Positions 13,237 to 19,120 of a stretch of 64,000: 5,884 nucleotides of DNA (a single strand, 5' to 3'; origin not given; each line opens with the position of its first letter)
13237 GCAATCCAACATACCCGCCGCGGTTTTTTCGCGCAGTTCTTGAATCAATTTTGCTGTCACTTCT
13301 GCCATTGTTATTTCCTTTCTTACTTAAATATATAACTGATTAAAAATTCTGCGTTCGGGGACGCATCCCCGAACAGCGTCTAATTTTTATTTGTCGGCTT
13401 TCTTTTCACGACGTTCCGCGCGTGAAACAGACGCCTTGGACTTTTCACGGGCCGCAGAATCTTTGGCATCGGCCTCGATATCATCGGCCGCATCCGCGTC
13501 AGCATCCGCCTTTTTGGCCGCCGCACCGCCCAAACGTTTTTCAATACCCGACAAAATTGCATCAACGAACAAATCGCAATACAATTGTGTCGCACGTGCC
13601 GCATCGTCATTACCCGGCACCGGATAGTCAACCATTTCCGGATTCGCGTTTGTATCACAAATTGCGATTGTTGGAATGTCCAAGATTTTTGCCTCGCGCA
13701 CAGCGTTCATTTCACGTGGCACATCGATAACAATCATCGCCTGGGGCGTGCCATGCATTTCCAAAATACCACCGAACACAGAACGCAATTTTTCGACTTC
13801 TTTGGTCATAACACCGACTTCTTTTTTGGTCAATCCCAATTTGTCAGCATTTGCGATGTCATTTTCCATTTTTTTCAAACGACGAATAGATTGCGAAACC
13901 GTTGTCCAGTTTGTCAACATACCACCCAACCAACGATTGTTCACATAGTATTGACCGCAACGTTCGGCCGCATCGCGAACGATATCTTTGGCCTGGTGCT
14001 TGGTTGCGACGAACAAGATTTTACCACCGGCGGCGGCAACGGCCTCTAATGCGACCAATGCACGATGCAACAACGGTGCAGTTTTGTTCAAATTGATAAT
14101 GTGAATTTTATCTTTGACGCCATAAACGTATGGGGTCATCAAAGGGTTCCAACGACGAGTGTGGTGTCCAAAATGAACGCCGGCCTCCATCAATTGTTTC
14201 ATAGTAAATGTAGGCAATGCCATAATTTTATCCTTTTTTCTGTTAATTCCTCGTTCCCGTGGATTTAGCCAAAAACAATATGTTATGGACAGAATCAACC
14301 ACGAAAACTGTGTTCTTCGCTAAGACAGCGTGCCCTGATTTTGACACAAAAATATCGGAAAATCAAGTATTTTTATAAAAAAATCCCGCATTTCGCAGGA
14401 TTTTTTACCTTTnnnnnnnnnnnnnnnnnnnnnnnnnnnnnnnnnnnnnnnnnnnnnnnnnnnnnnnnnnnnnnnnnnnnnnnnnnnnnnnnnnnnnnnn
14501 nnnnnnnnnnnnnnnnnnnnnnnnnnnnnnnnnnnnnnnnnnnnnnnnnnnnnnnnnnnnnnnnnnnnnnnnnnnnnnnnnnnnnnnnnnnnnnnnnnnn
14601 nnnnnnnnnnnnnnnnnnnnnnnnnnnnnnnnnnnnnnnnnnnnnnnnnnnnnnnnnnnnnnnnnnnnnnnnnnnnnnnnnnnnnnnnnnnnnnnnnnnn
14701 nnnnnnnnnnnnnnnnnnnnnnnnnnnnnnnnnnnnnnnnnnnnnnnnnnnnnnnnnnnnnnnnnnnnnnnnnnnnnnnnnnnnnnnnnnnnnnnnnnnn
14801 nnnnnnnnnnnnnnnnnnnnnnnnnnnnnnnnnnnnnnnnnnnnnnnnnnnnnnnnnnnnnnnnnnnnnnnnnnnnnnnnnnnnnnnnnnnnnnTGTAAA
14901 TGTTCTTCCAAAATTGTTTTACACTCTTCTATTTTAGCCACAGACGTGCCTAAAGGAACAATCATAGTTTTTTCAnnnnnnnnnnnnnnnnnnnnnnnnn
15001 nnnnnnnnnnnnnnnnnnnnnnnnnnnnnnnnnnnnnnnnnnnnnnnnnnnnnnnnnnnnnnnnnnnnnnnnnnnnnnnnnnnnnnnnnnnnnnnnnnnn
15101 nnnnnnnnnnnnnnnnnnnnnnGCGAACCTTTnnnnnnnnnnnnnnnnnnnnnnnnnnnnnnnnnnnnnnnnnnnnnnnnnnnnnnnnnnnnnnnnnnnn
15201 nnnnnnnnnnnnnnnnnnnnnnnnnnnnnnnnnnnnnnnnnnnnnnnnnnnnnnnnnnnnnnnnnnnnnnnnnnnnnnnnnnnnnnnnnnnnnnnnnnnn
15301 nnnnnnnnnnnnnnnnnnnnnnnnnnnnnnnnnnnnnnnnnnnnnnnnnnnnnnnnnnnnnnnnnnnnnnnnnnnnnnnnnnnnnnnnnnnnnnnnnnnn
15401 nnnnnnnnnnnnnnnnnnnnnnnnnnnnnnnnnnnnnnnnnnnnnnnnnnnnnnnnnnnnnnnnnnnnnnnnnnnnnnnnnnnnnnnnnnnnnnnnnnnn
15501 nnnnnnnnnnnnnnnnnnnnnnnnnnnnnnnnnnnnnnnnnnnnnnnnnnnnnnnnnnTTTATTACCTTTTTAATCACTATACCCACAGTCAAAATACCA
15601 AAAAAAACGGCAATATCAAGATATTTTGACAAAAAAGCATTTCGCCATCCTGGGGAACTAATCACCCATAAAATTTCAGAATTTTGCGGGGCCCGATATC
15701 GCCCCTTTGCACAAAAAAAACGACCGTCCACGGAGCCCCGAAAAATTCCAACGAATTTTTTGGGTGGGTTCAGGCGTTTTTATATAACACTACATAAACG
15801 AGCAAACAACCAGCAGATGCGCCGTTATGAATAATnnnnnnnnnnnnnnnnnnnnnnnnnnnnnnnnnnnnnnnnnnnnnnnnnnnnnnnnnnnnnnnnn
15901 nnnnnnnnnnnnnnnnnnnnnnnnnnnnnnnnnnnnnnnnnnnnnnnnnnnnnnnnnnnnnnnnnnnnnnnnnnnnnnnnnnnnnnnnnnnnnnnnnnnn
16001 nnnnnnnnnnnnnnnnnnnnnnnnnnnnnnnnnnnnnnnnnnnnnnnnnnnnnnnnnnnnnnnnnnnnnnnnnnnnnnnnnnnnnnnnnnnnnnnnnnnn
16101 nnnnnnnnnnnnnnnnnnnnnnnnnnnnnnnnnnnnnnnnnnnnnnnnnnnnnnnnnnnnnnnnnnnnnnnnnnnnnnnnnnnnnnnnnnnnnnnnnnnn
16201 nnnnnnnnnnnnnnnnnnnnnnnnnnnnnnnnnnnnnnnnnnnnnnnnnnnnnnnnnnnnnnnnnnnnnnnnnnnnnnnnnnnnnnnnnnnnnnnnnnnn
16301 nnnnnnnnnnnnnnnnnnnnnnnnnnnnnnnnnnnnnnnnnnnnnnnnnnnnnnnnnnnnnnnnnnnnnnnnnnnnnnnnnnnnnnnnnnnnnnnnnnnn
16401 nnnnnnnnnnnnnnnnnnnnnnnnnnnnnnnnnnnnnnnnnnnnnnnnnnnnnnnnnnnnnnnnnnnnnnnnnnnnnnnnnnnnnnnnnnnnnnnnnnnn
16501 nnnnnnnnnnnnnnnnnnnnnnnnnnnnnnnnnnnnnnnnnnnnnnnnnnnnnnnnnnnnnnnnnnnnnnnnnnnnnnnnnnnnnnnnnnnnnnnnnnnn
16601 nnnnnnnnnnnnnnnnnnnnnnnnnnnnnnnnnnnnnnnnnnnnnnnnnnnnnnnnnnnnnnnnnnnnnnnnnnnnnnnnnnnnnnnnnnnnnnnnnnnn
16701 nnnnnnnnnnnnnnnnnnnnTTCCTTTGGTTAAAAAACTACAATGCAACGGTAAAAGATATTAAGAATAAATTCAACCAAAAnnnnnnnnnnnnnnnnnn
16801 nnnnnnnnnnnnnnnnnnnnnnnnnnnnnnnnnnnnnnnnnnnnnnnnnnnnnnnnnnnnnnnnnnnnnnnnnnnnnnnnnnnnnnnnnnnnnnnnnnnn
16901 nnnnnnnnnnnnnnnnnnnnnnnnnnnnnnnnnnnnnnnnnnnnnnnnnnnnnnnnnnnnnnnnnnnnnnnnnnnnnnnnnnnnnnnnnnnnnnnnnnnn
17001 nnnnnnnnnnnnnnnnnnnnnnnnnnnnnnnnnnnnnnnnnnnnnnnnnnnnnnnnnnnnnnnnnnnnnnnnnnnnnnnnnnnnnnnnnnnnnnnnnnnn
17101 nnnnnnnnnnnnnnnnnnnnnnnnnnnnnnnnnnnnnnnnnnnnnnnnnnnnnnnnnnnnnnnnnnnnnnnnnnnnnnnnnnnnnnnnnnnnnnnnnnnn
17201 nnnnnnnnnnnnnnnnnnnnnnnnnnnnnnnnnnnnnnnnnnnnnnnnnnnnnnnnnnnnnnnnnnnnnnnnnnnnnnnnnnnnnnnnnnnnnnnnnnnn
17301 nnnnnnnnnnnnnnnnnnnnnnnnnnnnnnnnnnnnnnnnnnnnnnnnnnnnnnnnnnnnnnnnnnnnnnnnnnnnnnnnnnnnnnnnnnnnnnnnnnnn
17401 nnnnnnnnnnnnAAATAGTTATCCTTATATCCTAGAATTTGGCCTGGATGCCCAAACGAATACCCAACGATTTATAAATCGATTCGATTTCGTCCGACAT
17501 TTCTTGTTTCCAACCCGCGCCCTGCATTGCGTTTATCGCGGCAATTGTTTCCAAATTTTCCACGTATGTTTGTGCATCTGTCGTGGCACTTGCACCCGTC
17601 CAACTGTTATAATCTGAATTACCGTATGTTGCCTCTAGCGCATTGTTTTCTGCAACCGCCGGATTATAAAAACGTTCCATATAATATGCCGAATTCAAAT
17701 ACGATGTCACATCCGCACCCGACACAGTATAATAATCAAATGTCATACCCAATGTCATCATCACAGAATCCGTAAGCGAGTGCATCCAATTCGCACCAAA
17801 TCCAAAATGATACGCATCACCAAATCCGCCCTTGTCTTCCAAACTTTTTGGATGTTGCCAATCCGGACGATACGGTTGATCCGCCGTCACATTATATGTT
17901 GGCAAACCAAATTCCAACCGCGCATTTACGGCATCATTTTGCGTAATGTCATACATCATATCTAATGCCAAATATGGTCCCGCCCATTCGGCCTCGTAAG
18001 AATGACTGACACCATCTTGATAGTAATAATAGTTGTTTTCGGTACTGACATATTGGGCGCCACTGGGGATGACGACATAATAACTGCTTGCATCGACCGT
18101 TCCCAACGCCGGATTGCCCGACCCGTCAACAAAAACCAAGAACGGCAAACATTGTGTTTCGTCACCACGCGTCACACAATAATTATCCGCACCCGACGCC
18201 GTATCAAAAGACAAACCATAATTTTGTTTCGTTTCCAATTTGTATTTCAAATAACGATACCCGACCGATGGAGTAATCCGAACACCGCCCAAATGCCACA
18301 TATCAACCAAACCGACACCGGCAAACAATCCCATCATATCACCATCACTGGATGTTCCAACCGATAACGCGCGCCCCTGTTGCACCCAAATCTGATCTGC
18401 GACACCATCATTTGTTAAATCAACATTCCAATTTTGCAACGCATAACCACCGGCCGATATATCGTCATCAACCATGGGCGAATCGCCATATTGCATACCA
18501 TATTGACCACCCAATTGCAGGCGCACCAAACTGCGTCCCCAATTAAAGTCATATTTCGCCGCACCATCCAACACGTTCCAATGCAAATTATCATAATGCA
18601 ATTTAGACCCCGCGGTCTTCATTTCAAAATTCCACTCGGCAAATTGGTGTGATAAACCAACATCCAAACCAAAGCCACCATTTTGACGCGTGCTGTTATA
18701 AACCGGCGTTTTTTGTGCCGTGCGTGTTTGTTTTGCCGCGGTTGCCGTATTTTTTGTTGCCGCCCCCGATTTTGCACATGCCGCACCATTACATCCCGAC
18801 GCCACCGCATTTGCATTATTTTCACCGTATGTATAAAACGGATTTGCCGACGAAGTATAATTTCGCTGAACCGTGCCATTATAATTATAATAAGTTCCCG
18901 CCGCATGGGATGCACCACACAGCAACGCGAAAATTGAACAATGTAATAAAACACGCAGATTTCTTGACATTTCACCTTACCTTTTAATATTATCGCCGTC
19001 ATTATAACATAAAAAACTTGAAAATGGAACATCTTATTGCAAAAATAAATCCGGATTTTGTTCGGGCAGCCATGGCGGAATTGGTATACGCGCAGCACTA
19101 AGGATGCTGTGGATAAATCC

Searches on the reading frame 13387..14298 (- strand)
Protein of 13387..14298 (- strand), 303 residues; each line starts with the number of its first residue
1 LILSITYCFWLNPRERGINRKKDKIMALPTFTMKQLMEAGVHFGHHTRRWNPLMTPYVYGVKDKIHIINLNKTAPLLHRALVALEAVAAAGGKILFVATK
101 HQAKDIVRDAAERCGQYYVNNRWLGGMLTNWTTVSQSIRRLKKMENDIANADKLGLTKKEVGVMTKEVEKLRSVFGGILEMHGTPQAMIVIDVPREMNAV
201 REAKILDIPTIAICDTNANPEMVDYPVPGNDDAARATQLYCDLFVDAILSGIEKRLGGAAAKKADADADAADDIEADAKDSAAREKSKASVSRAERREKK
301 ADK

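Call 40: search_protein_families(library=pfam, proteins=[window:13387-14298:-], max_evalue=0.00001)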
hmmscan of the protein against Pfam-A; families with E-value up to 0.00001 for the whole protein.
window:13387-14298:- (303 aa): 1 family
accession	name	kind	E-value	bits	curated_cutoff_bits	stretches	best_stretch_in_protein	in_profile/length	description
PF00318.25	Ribosomal_S2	-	1.6e-87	292.7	26.1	1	36-251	1-216/216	Ribosomal protein S2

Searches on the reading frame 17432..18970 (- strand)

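Call 40: search_protein_families(library=pfam, proteins=[window:17432-18970:-], max_evalue=0.00001)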
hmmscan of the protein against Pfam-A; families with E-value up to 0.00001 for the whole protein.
window:17432-18970:- (512 aa): 1 family
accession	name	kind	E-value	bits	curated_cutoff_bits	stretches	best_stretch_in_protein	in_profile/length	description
PF17251.8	Pom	-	2.6e-09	37.3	22.4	1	210-418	95-247/285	Protochlamydia outer membrane protein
